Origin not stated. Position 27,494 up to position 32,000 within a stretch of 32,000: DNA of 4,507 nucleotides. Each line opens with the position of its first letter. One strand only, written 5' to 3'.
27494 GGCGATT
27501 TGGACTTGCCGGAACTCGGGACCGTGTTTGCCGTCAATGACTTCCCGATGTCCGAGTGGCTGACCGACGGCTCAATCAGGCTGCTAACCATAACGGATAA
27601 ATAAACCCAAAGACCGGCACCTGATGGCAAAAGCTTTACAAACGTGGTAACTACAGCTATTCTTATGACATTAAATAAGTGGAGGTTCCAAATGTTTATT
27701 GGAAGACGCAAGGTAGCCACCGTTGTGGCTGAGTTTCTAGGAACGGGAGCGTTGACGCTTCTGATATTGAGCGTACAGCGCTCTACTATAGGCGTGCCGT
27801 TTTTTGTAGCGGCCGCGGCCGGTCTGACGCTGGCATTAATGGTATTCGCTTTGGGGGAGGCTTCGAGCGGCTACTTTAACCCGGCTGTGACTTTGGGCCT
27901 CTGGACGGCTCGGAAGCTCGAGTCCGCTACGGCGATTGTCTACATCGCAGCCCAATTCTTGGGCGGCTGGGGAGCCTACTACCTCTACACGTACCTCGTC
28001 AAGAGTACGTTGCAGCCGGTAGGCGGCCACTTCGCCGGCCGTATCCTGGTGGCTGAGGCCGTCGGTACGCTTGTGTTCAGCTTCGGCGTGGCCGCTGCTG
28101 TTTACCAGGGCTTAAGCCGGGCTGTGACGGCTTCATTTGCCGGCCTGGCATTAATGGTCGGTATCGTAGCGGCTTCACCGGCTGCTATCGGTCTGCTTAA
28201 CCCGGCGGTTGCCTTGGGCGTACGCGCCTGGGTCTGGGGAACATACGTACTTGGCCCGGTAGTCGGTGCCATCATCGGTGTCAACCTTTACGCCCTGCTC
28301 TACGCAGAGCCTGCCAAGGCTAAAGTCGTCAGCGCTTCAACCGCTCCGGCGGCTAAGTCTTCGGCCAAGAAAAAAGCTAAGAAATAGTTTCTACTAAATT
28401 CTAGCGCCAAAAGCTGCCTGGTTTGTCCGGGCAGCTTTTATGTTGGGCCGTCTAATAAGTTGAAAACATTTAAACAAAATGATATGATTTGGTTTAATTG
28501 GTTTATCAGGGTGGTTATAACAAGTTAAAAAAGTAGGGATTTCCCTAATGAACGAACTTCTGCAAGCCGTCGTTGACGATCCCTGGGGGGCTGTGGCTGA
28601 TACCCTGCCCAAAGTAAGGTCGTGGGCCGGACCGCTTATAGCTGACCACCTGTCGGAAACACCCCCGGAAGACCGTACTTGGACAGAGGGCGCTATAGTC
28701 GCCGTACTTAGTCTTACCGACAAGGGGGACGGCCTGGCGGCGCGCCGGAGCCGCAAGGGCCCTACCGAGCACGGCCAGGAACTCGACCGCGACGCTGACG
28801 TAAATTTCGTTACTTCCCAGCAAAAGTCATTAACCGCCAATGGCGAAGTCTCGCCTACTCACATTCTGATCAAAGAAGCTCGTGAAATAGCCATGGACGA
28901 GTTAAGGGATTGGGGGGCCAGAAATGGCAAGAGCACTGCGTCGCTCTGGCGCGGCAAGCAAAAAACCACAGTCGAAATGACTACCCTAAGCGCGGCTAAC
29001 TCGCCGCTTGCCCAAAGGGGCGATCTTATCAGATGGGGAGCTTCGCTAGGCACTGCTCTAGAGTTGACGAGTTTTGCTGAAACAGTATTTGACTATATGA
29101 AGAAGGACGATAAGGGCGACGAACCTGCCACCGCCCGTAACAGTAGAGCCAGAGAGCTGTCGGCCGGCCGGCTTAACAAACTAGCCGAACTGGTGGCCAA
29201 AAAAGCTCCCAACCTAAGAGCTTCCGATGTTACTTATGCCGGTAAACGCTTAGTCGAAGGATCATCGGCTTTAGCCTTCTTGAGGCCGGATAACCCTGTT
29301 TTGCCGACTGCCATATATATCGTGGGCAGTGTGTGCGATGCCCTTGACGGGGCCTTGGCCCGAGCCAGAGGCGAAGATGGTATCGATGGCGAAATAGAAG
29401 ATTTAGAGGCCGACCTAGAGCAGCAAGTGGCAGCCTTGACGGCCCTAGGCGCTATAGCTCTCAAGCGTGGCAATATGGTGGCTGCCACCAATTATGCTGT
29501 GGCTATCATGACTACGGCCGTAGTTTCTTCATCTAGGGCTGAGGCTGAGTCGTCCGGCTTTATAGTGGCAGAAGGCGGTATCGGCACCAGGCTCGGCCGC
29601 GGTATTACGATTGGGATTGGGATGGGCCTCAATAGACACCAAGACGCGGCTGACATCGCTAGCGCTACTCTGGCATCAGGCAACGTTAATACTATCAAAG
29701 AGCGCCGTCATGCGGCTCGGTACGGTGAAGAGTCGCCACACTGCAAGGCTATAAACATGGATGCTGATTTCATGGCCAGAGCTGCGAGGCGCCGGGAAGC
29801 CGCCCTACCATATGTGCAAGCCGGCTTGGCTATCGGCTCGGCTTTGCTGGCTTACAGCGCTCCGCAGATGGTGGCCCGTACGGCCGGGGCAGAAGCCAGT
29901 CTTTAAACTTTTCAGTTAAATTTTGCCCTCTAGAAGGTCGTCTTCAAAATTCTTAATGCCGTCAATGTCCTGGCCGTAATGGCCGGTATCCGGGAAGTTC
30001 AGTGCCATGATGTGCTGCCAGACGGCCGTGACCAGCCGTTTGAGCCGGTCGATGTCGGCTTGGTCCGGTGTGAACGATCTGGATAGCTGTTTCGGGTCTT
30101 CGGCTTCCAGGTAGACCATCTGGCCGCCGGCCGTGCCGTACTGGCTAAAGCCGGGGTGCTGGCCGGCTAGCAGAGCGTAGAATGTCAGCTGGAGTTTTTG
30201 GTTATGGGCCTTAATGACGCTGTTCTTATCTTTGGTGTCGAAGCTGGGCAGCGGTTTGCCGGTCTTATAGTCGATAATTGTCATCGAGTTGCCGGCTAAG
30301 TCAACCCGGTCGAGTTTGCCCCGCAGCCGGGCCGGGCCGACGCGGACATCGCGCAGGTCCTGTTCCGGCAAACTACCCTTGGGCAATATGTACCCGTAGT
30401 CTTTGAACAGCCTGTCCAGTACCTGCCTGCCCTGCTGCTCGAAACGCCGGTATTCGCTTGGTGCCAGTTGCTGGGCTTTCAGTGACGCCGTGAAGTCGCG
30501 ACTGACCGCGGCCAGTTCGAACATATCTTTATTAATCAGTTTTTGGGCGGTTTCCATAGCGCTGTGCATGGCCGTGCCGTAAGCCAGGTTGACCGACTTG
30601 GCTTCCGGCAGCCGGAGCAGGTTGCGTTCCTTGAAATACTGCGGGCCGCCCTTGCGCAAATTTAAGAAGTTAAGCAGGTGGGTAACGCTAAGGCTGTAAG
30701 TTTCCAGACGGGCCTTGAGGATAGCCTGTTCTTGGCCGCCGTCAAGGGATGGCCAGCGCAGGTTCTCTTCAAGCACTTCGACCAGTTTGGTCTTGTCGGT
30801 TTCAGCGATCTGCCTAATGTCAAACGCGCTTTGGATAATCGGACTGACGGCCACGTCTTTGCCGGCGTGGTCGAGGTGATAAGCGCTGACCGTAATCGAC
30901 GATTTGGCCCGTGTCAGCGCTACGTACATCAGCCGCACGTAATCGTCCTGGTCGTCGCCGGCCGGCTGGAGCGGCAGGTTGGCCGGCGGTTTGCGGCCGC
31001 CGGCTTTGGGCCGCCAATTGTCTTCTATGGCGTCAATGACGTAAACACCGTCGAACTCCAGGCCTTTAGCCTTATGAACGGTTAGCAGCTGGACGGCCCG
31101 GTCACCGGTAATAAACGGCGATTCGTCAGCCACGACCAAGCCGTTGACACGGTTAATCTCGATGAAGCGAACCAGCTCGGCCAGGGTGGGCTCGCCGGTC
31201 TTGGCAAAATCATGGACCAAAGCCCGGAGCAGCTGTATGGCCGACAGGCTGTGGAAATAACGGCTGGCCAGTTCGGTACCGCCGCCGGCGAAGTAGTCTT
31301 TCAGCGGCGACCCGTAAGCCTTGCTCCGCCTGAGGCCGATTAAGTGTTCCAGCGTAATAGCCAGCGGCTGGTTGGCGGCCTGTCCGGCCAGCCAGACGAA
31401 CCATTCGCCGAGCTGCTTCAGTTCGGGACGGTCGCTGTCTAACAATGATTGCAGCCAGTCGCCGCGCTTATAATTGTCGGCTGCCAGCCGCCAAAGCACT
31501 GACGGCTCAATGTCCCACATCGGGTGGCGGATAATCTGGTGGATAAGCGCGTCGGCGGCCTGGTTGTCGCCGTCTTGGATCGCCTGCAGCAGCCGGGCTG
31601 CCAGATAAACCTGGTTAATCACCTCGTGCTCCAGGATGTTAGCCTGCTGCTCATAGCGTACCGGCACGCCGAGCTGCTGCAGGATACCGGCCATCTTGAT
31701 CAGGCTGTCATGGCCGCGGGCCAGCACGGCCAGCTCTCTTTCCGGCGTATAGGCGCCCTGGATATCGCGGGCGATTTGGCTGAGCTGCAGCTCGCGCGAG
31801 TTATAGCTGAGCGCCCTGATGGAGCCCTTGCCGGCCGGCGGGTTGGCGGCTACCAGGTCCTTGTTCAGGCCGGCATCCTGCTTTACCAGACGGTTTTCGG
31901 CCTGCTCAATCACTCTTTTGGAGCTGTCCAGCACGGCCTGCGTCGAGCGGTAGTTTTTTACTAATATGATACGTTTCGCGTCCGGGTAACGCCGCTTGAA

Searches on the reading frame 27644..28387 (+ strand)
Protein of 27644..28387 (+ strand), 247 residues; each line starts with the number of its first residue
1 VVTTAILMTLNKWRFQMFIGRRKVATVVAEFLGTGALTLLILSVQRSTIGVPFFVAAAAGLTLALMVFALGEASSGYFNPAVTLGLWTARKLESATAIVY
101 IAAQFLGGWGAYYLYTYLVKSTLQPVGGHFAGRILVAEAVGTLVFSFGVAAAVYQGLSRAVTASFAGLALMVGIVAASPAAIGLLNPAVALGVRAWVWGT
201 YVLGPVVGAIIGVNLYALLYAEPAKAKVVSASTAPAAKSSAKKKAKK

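Call 29: search_protein_families(library=pfam, proteins=[window:27644-28387:+], max_evalue=0.01)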
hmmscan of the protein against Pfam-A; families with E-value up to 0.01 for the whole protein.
window:27644-28387:+ (247 aa): 1 family
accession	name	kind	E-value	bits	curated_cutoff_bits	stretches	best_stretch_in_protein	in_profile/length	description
PF00230.25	MIP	-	8.8e-17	62.1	25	1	26-216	10-222/222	Major intrinsic protein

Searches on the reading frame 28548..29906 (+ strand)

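Call 29: search_protein_families(library=pfam, proteins=[window:28548-29906:+], max_evalue=0.01)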
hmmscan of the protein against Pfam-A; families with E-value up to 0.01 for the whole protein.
window:28548-29906:+ (452 aa): 1 family
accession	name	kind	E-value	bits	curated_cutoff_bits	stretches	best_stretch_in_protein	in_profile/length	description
PF01066.26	CDP-OH_P_transf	-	8.7e-16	59.1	22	2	42-150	26-133/152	CDP-alcohol phosphatidyltransferase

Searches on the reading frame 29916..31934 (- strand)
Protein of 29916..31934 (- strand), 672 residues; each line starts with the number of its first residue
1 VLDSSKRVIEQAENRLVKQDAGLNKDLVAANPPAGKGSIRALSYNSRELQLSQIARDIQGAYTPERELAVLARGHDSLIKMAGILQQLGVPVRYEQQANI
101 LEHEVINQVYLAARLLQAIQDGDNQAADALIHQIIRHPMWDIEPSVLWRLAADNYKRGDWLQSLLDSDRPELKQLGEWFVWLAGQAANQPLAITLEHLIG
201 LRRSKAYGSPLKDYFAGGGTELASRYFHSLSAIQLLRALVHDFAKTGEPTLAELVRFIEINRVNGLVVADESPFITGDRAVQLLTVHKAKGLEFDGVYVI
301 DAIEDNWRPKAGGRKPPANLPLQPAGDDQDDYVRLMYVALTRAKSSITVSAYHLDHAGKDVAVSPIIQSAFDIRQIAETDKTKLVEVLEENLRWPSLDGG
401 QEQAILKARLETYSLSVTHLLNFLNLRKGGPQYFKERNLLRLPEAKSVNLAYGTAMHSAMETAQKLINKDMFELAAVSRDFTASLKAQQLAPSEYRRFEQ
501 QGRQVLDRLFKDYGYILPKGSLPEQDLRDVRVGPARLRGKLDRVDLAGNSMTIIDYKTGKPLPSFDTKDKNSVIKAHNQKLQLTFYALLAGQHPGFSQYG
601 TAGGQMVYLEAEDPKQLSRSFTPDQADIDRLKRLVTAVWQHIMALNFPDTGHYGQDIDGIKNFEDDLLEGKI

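Call 11: search_protein_families(library=pfam, proteins=[window:29916-31934:-], max_evalue=0.01)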
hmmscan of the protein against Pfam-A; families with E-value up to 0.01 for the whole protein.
window:29916-31934:- (672 aa): 3 families
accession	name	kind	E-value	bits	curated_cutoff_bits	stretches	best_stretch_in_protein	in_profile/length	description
PF12705.13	PDDEXK_1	-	4.4e-20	73.1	22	1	434-649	17-231/247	PD-(D/E)XK nuclease superfamily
PF13361.12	UvrD_C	-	5.8e-20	72.4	25.6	1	5-352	17-348/350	UvrD-like helicase C-terminal domain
PF13538.12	UvrD_C_2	-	1.2e-09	38.3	27.4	1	283-303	4-24/52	UvrD-like helicase C-terminal domain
